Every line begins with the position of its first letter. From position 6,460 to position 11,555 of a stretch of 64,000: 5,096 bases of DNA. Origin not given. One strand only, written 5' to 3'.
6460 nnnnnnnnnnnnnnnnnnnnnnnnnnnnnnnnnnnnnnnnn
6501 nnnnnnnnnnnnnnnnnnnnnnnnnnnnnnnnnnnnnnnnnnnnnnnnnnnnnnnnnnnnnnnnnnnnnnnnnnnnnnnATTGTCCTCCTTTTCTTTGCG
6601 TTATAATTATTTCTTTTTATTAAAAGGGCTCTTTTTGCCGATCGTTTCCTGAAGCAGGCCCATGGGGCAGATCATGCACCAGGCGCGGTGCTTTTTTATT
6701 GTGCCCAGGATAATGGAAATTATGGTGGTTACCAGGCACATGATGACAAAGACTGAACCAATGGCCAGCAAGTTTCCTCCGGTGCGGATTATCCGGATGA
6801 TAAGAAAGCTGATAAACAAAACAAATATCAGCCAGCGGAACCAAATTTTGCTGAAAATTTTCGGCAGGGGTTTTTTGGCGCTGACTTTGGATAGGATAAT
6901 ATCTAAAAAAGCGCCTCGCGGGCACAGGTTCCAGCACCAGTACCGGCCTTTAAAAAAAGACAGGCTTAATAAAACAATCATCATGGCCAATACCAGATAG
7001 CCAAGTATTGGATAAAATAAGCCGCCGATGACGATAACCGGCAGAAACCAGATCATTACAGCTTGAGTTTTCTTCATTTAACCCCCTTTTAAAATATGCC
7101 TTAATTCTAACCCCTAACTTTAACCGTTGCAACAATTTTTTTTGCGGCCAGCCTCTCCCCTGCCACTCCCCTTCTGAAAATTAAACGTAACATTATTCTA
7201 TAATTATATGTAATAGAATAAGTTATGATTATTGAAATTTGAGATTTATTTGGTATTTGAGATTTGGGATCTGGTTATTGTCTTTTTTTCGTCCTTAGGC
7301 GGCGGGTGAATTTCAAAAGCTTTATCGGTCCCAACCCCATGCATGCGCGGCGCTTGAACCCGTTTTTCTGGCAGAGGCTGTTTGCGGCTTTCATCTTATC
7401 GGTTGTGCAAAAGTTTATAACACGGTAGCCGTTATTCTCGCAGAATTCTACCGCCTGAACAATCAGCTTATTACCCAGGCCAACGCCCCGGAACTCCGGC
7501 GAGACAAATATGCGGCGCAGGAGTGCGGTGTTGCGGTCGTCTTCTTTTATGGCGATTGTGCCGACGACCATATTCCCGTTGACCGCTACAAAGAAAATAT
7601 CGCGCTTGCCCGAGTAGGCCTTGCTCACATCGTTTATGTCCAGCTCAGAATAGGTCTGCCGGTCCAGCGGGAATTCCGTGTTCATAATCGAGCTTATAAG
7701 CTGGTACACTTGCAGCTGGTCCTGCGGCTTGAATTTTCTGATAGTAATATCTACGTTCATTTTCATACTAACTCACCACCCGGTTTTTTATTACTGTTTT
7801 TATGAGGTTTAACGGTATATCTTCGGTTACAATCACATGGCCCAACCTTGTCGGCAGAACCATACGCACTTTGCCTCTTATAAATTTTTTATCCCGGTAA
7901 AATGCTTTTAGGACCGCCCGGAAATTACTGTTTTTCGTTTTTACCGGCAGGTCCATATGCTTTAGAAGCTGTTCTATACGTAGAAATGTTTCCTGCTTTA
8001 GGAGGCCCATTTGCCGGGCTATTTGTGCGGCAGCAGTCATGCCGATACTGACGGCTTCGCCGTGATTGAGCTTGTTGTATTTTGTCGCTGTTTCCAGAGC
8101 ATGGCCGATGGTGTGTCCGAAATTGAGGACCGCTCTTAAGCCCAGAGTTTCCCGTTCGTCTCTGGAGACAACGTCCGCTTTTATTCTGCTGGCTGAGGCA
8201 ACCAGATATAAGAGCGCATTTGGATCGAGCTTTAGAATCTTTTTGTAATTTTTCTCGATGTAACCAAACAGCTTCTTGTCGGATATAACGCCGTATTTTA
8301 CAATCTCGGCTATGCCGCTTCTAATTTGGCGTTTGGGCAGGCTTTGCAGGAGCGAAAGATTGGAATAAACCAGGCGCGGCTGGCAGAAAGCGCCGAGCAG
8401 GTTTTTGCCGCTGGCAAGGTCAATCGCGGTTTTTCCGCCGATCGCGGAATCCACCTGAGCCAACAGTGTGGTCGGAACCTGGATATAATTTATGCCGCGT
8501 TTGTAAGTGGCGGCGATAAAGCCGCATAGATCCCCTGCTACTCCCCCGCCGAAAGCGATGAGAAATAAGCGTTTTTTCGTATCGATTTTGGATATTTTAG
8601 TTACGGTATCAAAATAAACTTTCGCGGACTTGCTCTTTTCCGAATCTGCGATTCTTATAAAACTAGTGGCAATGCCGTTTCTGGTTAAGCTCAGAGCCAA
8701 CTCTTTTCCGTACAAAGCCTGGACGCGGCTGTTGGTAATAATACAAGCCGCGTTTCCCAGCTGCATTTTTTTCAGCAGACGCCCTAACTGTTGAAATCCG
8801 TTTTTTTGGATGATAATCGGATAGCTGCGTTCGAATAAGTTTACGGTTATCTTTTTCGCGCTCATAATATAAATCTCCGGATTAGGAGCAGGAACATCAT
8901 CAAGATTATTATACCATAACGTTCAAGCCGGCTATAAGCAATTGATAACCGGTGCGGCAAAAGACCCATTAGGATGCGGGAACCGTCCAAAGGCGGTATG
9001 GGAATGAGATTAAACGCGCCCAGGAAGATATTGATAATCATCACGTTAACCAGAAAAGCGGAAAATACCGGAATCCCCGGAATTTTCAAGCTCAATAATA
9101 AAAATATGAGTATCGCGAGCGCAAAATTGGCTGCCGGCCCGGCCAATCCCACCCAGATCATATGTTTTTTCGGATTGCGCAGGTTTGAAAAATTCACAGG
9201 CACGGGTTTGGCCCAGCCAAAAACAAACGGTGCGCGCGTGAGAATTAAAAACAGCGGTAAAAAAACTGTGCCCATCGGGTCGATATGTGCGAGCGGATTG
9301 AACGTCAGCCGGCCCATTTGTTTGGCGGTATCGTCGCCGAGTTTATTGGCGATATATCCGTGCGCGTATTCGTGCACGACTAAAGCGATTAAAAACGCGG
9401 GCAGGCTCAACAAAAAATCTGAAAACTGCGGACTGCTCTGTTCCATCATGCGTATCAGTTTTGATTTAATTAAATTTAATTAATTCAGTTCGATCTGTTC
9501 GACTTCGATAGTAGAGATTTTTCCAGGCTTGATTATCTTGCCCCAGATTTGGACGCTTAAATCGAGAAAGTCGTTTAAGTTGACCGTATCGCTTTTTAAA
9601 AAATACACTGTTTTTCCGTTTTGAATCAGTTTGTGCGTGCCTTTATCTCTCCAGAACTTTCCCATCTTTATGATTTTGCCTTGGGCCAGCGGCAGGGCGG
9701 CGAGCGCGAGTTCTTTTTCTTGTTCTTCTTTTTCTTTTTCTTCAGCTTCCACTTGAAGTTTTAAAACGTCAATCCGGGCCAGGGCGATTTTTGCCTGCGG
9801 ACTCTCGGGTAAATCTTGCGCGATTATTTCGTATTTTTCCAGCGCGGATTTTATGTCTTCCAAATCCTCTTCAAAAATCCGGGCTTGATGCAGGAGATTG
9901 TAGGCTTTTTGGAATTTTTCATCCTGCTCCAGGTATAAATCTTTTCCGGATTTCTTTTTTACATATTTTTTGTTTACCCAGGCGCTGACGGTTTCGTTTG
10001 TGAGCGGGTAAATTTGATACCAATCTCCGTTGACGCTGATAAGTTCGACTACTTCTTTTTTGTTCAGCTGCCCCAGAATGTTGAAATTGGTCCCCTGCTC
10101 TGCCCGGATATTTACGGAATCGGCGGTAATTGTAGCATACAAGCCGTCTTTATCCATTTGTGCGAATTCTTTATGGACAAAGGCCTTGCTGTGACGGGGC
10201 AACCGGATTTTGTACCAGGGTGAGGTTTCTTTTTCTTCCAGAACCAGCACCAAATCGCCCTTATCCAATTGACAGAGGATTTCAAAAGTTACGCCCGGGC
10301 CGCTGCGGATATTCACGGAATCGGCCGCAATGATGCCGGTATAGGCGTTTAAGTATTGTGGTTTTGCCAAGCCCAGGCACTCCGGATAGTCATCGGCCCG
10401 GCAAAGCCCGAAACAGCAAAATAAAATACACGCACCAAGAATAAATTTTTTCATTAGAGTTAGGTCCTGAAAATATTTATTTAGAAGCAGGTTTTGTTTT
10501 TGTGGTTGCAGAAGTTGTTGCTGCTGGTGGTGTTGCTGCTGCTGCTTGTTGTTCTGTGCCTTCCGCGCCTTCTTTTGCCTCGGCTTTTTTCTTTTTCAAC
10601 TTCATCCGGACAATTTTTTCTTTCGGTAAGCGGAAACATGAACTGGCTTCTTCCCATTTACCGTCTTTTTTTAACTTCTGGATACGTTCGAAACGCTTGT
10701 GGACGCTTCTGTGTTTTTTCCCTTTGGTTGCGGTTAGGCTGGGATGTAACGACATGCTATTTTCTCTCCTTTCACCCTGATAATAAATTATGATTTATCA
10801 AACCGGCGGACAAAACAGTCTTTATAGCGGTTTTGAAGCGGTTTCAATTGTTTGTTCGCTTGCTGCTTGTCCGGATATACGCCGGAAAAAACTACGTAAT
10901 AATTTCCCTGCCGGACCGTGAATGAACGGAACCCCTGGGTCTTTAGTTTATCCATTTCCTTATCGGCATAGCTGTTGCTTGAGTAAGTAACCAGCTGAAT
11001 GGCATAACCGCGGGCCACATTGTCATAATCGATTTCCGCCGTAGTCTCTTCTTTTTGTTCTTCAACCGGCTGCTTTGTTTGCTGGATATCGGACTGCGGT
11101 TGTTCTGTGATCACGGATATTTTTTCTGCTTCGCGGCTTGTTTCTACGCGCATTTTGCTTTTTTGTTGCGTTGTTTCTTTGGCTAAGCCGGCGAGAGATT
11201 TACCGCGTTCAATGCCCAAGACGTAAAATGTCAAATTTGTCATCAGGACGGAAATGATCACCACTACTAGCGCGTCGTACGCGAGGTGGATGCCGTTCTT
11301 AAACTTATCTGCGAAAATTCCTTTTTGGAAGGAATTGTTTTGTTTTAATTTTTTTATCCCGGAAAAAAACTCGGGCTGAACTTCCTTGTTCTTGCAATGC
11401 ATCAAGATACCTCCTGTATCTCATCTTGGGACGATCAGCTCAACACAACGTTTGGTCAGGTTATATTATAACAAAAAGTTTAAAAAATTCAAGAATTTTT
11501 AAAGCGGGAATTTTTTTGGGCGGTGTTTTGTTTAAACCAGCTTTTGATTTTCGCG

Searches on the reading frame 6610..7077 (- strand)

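Call 41: search_protein_families(library=pfam, max_evalue=0.01, proteins=[window:6610-7077:-])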
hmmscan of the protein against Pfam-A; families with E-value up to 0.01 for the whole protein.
window:6610-7077:- (156 aa): 1 family
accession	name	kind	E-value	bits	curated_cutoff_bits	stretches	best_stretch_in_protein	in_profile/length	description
PF12801.12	Fer4_5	-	1.5e-15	57.3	22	2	25-71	1-47/48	4Fe-4S binding domain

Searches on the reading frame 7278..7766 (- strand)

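Call 41: search_protein_families(library=pfam, max_evalue=0.01, proteins=[window:7278-7766:-])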
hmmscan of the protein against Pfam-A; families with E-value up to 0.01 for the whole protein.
window:7278-7766:- (163 aa): 6 families
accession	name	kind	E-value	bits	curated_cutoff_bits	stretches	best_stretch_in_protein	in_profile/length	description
PF00583.31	Acetyltransf_1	-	1.9e-14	54.3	20.7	1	28-137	8-116/116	Acetyltransferase (GNAT) family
PF13508.13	Acetyltransf_7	-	3e-14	53.6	27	1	55-138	2-83/84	Acetyltransferase (GNAT) domain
PF13673.13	Acetyltransf_10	-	6.6e-11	42.7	23.6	1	54-139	29-109/128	Acetyltransferase (GNAT) domain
PF14542.12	Acetyltransf_CG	-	9.4e-09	35.7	30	1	59-121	3-65/80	GCN5-related N-acetyl-transferase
PF17013.11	Acetyltransf_15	-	0.0057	16.5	35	1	78-157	70-156/210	Putative acetyl-transferase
PF13480.13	Acetyltransf_6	-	0.0079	16.8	22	0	53-123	70-138/143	Acetyltransferase (GNAT) domain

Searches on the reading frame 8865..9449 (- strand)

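Call 64: search_protein_families(library=pfam, max_evalue=0.00001, proteins=[window:8865-9449:-])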
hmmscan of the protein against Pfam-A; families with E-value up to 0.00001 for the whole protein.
window:8865-9449:- (195 aa): 1 family
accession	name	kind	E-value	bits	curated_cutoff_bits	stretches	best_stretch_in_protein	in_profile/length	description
PF02163.28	Peptidase_M50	-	3.7e-17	62.8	27.2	2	129-189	159-220/221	Peptidase family M50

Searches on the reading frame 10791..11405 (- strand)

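Call 64: search_protein_families(library=pfam, max_evalue=0.00001, proteins=[window:10791-11405:-])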
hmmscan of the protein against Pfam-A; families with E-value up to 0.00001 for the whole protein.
window:10791-11405:- (205 aa): 1 family
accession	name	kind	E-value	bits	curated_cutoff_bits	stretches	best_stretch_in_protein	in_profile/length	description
PF05036.18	SPOR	-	4.2e-14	53.1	21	1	132-201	3-76/76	SPOR domain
